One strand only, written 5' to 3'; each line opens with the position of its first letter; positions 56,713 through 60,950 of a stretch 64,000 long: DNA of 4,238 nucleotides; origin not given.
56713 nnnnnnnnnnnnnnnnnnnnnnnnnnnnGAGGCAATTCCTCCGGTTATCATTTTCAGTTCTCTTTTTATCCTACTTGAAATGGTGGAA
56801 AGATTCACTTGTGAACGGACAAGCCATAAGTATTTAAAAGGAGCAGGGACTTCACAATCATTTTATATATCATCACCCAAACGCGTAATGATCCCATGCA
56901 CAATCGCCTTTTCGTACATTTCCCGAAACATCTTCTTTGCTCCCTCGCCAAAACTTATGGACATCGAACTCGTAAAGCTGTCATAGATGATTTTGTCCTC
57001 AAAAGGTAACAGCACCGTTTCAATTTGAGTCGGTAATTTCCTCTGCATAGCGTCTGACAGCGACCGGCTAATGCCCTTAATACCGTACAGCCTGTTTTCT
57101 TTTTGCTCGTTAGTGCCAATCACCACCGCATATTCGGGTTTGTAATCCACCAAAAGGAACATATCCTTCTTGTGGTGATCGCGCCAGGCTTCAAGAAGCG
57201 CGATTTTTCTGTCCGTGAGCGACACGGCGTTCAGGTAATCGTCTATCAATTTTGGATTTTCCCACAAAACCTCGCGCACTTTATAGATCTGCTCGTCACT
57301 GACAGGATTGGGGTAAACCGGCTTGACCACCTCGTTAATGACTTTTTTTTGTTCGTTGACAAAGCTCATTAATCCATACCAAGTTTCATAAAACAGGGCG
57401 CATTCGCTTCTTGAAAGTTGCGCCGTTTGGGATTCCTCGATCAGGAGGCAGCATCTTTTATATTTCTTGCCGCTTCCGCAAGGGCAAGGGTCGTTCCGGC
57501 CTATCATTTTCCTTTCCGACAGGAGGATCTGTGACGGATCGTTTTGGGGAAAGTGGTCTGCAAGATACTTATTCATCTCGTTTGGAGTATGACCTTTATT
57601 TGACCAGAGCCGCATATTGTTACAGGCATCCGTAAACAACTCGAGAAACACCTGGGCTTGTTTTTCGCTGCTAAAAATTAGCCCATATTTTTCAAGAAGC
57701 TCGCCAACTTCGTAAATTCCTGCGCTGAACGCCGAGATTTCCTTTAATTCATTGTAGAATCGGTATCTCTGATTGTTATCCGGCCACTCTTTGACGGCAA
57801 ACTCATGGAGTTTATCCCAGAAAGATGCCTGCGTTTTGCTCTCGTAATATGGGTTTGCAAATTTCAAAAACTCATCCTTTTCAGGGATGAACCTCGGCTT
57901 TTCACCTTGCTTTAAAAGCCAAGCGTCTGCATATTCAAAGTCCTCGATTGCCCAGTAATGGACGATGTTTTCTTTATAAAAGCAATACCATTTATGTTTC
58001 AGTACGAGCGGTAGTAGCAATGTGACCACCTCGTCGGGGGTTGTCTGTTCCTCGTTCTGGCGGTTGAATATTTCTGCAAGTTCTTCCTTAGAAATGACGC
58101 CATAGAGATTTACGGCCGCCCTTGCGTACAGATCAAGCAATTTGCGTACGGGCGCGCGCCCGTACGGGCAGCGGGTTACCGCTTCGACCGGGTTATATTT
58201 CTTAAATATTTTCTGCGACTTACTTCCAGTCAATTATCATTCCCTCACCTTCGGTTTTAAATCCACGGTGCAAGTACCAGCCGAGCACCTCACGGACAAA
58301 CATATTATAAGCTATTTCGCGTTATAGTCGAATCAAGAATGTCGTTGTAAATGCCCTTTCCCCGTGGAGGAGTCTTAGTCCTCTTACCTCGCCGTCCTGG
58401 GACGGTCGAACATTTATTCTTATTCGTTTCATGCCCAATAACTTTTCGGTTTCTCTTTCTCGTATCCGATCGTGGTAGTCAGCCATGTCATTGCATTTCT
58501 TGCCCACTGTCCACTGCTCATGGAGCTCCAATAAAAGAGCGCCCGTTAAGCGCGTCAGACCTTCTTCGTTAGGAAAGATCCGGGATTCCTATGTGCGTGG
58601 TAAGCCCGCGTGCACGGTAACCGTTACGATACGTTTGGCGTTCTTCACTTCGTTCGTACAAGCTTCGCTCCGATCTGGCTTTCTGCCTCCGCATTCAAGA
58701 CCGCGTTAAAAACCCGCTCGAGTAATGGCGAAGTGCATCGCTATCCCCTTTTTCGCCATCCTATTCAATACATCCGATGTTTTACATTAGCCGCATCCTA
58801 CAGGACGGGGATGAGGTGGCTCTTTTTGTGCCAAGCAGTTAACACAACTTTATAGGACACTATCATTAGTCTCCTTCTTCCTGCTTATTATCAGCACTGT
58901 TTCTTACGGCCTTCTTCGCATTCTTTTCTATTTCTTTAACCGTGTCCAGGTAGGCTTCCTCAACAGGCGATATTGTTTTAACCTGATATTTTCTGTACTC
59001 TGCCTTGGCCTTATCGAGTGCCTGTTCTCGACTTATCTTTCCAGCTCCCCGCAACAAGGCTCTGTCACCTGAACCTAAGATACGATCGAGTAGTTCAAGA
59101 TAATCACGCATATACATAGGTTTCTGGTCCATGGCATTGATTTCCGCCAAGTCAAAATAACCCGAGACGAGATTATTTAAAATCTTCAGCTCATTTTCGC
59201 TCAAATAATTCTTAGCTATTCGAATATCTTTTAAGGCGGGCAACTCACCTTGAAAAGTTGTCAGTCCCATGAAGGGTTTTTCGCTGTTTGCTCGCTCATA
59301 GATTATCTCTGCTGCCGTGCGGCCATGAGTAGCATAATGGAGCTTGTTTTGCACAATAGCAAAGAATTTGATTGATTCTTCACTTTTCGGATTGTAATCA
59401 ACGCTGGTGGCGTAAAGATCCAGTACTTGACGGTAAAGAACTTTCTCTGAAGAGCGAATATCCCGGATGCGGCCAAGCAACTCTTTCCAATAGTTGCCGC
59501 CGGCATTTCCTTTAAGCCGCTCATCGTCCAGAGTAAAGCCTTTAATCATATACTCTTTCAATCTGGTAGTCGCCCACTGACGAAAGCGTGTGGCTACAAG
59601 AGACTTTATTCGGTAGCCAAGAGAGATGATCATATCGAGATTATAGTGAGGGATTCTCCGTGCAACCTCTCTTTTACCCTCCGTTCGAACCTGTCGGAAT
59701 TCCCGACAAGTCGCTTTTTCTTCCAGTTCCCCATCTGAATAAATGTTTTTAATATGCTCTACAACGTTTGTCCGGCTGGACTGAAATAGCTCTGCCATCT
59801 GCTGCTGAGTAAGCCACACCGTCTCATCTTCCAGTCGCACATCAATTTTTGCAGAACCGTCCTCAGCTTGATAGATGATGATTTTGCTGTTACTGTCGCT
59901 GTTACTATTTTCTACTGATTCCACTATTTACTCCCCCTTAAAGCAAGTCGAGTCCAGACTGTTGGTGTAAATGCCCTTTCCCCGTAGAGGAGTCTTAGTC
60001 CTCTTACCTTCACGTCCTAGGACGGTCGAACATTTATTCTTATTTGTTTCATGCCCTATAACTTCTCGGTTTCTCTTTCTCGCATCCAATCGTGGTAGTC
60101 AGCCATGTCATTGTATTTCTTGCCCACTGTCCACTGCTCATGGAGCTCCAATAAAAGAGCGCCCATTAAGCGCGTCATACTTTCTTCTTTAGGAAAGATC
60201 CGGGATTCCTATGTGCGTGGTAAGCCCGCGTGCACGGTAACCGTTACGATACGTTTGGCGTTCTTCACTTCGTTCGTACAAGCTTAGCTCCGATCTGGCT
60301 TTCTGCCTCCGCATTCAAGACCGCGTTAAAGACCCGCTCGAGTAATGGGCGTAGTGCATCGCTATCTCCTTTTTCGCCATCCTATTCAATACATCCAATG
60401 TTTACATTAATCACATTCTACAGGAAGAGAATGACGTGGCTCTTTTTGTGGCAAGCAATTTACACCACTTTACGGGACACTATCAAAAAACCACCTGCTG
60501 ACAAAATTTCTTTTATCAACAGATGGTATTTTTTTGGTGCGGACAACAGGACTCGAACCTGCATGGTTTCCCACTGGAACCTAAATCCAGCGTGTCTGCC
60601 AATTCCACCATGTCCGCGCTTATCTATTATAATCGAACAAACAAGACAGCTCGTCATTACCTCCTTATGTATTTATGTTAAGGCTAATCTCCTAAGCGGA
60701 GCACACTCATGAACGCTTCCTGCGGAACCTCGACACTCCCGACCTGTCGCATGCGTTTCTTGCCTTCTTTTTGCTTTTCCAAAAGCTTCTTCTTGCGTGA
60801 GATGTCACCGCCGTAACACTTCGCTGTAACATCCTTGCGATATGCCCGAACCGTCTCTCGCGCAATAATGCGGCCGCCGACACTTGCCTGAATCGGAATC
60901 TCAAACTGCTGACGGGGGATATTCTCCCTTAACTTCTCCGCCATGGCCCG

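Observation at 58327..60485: rhuM bracketed exactly by two direct copies of a 539-bp internally deleted IS256-family element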

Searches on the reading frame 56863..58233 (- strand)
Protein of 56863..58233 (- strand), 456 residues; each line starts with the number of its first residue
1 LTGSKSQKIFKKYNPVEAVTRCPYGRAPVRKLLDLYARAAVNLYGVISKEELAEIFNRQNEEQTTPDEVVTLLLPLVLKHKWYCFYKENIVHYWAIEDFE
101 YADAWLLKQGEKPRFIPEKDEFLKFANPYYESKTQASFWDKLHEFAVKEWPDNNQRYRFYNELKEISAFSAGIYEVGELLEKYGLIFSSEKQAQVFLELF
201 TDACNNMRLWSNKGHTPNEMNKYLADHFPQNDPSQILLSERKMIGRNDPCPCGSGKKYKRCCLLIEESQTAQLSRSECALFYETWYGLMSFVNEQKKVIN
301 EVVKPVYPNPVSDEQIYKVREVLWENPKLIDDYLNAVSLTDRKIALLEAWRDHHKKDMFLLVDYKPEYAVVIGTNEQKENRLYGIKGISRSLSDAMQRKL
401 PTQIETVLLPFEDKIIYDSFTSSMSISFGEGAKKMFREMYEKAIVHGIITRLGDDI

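Call 6: search_protein_families(library=pfam, proteins=[window:56863-58233:-], max_evalue=0.1)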
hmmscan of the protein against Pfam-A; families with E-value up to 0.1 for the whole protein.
window:56863-58233:- (456 aa): 1 family
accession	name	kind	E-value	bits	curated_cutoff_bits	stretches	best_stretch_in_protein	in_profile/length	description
PF02810.21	SEC-C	-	2.4e-10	40.5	20.4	1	246-263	1-18/19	SEC-C motif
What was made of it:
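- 56863..58233 (-): 456-aa SEC-C-motif protein of unknown function, immediately downstream of copy 1. Its homologues sit in mobile-element-like operons. Call 6 (SEC-C motif).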

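Call 22: find_encoding_contigs(protein=window:56863-58233:-, flank=5000, max_places=10)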
Protein window:56863-58233:- (456 aa): 21 contigs read that carry it; 10 places shown.
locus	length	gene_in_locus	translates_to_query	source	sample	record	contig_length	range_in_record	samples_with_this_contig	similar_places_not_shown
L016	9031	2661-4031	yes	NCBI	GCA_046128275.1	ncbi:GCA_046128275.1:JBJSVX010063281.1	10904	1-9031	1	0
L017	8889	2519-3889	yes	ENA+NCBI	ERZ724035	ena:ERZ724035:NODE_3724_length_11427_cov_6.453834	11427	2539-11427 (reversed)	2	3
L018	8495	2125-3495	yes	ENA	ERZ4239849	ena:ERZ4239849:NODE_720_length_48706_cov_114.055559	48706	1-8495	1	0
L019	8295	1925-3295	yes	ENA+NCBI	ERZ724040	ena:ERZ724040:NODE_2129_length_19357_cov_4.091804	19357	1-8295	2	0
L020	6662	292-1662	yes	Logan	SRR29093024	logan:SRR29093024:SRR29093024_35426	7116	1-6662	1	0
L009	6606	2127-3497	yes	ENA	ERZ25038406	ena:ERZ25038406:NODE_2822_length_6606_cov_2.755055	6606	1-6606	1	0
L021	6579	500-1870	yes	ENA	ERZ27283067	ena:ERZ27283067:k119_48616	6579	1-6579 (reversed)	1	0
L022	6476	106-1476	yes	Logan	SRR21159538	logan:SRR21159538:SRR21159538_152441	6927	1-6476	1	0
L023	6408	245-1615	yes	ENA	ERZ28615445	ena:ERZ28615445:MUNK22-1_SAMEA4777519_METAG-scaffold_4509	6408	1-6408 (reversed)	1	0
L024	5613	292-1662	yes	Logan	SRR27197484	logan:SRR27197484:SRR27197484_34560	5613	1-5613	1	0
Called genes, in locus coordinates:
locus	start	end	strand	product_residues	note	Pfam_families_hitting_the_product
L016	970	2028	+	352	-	PF13310:Virulence_RhuM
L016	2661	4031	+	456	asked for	PF02810:SEC-C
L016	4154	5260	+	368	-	PF00266:Aminotran_5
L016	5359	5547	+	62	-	-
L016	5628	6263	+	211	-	PF19700:DUF6198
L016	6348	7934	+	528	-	PF25984:BSH_YknX (faint), PF25990:Beta-barrel_YknX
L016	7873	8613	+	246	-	PF02463:SMC_N (faint), PF00005:ABC_tran, PF13304:AAA_21 (faint)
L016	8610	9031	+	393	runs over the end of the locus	PF12704:MacB_PCD, PF02687:FtsX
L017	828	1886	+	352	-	PF13310:Virulence_RhuM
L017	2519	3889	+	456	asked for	PF02810:SEC-C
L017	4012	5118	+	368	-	PF00266:Aminotran_5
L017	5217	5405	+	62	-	-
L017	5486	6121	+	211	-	PF19700:DUF6198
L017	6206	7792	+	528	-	PF25917:BSH_RND (faint), PF25984:BSH_YknX (faint), PF25990:Beta-barrel_YknX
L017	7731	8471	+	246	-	PF02463:SMC_N (faint), PF00005:ABC_tran, PF13304:AAA_21 (faint)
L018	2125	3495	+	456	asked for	PF02810:SEC-C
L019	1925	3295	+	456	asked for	PF02810:SEC-C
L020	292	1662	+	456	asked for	PF02810:SEC-C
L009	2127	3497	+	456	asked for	PF02810:SEC-C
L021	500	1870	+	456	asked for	PF02810:SEC-C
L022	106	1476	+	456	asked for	PF02810:SEC-C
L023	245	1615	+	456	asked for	PF02810:SEC-C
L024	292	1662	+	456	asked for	PF02810:SEC-C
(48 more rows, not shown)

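Call 33: search_protein_families(library=padloc, proteins=[window:56863-58233:-], max_evalue=0.01)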
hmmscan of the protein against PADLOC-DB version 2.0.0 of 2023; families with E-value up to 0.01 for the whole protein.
window:56863-58233:- (456 aa): 5 families
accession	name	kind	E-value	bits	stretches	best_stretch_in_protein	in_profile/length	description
PDLC04917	PDC-S12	-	1.4e-09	36.2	1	224-263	178-217/218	-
PDLC00833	E1-E2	-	4.7e-06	24.2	1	240-263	168-191/222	E1-E2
PDLC00872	E2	-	1.1e-05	23.1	1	238-264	162-188/216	E2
PDLC00865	E2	-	2.1e-05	22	1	240-281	166-207/219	E2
PDLC00871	E2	-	0.0019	15.9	1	238-263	165-189/241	E2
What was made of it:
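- Closest known: RhuM family. Same: Full-length matches to both models (calls 6, 33).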

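Call 34: search_protein_families(library=ncbifam, proteins=[window:56863-58233:-], max_evalue=0.001)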
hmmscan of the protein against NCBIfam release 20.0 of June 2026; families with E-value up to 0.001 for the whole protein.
window:56863-58233:- (456 aa): 7 families
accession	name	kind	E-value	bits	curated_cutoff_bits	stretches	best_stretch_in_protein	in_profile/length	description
NF007704.0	PRK10396.1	equivalog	3.4e-10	40.3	149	1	221-263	179-220/221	hypothetical protein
NF004088.0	PRK05590.1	equivalog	3.6e-10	40.5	140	1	234-262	136-163/166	hypothetical protein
NF002592.0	PRK02250.1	equivalog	1.2e-08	35.3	158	1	223-262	123-166/167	hypothetical protein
NF002449.0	PRK01617.1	equivalog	2.7e-08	34.3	141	1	241-262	131-152/154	hypothetical protein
TIGR04102.1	SWIM_PBPRA1643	hypoth_equivalog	2.7e-08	34.2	68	1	241-262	86-107/108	PBPRA1643 family SWIM/SEC-C metal-binding motif protein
NF001213.0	PRK00183.1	equivalog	3.2e-06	27.3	158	1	244-262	134-152/157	hypothetical protein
NF008970.0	PRK12318.1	equivalog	0.00025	20.4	267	1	244-298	1-51/291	methionyl aminopeptidase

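Call 53: find_homologous_proteins(query=window:56863-58233:-, max_evalue=1e-20)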
Query window:56863-58233:- (456 aa): 606 proteins with E <= 1e-20 among 8000 candidates; the best 120 are listed.
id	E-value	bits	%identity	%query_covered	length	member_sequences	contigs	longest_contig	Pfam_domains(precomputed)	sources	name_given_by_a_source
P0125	1.1e-292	989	94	100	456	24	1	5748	PF02810.22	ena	-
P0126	2.6e-255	865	81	100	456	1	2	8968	PF02810.22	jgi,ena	jgi:hypothetical protein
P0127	3.4e-242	822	77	100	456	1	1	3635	PF02810.22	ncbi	ncbi:MAG: SEC-C metal-binding domain-containing protein [Clostridiaceae bacterium]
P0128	1.2e-239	814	76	100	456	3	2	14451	PF02810.22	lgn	-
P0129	4.3e-238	809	77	100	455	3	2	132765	PF02810.22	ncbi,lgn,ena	-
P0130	4.4e-237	805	77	100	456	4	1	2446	PF02810.22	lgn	-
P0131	4.5e-236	802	75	100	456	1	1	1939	PF02810.22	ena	-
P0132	7.6e-235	798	76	100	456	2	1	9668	PF02810.22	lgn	-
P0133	1.1e-234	797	75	100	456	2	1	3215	PF02810.22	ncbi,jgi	jgi:hypothetical protein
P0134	1.3e-231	787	75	100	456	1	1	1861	PF02810.22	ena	-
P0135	3.2e-229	779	74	100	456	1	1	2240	PF02810.22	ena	-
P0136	2.6e-227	773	72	100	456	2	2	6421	PF02810.22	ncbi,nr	ncbi:MAG: SEC-C metal-binding domain-containing protein [Oscillospiraceae bacterium]|nr:SEC-C metal-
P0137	2.5e-224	763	71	100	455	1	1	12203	PF02810.22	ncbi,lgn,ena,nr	ncbi:MAG: SEC-C domain-containing protein [Caldisericia bacterium]|nr:SEC-C domain-containing protei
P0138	4.0e-222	756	71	99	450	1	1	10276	PF02810.22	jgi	-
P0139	1.2e-221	754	70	100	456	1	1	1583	PF02810.22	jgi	jgi:hypothetical protein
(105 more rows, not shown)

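Call 54: find_encoding_contigs(protein=P0129, flank=6000, max_places=3)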
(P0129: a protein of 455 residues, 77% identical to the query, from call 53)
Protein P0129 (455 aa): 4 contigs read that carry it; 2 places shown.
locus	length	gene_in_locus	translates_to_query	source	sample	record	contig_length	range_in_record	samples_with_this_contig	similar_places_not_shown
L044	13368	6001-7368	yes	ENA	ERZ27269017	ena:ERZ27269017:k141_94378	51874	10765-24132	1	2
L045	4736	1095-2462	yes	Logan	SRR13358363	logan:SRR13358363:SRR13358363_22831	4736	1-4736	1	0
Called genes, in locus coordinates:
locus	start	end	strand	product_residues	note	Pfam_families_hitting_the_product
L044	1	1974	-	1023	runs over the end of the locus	PF07695:7TMR-DISM_7TM, PF00512:HisKA, PF13581:HATPase_c_2 (faint), PF02518:HATPase_c, PF13589:HATPase_c_3 (faint), PF00072:Response_reg, PF06580:His_kinase, PF02518:HATPase_c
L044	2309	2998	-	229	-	PF14329:DUF4386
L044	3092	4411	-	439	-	PF13173:AAA_14, PF13635:DUF4143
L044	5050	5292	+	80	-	-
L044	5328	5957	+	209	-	-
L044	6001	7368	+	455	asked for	PF02810:SEC-C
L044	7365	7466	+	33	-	-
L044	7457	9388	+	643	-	-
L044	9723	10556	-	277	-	-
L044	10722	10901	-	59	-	-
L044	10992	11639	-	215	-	PF01381:HTH_3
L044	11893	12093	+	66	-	PF12958:DUF3847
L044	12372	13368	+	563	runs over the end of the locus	PF03389:MobA_MobL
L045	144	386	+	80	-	-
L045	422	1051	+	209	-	-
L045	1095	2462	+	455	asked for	PF02810:SEC-C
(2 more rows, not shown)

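Call 55: find_encoding_contigs(protein=P0126, flank=6000, max_places=3)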
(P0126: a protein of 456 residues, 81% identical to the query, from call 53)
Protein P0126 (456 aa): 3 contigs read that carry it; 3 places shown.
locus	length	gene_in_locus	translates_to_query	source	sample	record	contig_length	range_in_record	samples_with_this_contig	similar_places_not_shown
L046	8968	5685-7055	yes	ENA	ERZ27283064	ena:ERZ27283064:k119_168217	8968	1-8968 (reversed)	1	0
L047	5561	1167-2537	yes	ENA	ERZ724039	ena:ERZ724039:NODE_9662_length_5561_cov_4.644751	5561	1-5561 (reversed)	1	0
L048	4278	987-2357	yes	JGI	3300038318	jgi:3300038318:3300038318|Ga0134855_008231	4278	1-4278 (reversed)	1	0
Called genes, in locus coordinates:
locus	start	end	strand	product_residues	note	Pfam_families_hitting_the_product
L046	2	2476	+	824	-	?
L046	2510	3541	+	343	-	PF01661:Macro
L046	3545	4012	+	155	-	PF24716:WapI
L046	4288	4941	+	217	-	-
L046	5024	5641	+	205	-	-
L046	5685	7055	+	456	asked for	PF02810:SEC-C (weak)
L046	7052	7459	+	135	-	-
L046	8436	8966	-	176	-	?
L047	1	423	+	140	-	?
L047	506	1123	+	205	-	-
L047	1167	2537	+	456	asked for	PF02810:SEC-C (weak)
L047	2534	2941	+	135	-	-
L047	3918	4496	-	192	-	-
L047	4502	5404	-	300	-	PF02645:DegV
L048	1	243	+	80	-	?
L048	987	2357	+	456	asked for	PF02810:SEC-C (weak)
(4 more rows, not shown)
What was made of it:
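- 56863..58233 (-): Calls 53-55: homologues at 77-81% identity sit in a different gene context in every contig examined; one of those contigs carries a MobA/MobL relaxase gene about 5 kb downstream.
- Tried and rejected: SEC-C homologues at 77-81% identity lie in unrelated mobile-element contexts (calls 53-55), which showed that SEC-C is itself island-derived.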

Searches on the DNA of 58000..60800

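Call 51: search_rna_families(source=window, start=58000, end=60800, threshold=evalue, max_evalue=0.1)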
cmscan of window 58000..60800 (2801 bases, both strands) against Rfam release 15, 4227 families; matches with E-value up to 0.1: 1.
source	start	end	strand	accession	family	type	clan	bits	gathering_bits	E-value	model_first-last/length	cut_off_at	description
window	60538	60617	-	RF00005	tRNA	Gene; tRNA;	CL00001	55.9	29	1e-10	1-71/71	no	tRNA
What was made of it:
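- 60535..60617 (-): tRNA-Leu (anticodon TAG). It marks the conserved edge of a strain-variable region. Call 51 (Rfam tRNA, 55.9 bits).
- Tried and rejected: Structured RNA: Rfam finds only the tRNA (call 51).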

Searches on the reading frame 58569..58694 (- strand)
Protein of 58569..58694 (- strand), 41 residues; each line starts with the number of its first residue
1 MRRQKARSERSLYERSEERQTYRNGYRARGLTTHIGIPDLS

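Call 6: search_protein_families(library=pfam, proteins=[window:58569-58694:-], max_evalue=0.1)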
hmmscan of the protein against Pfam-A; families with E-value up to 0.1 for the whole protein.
window:58569-58694:- (41 aa): 1 family
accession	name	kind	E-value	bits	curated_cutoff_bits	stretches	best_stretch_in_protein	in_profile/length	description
PF00872.24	Transposase_mut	-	0.0009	18.7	21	1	10-37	48-75/379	Transposase, Mutator family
